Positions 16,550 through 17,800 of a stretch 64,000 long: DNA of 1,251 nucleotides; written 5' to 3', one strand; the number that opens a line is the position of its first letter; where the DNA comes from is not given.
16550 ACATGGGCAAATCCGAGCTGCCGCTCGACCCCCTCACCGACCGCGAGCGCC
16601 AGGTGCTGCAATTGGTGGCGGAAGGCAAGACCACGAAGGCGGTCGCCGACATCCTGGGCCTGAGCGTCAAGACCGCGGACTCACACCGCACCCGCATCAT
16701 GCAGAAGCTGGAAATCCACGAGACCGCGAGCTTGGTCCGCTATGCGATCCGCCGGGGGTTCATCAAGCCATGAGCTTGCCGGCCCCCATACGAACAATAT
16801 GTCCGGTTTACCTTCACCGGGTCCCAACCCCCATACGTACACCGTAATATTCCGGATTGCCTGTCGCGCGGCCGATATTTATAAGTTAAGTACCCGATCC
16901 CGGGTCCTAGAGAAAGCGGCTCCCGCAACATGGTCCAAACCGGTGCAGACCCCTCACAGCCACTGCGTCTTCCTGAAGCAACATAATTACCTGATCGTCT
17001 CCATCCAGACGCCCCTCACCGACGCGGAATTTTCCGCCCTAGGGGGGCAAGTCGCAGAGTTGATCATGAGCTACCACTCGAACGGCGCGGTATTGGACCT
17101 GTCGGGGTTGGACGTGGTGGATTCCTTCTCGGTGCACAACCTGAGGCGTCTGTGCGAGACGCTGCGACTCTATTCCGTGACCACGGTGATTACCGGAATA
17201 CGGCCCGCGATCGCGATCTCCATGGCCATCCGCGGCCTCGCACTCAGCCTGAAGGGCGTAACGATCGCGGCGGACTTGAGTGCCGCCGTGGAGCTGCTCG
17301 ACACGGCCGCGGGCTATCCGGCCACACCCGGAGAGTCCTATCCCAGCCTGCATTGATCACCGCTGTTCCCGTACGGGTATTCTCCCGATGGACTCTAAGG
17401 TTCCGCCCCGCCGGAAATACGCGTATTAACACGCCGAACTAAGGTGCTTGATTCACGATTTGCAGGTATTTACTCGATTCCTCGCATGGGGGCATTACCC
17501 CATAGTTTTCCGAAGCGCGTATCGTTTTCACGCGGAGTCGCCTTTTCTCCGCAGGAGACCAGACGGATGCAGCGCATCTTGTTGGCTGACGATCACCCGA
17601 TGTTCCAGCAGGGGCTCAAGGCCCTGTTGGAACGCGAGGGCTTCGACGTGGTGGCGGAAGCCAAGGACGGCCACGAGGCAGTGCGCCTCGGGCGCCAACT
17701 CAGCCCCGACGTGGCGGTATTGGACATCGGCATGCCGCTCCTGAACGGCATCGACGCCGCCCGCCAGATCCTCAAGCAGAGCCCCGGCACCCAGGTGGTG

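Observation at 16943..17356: Orphan second RsbS inserted between the duplicated regulators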

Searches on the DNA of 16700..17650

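Call 77: search_rna_families(source=window, start=16700, end=17650, threshold=evalue, max_evalue=1)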
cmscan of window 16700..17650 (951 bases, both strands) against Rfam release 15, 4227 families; matches with E-value up to 1: 0.
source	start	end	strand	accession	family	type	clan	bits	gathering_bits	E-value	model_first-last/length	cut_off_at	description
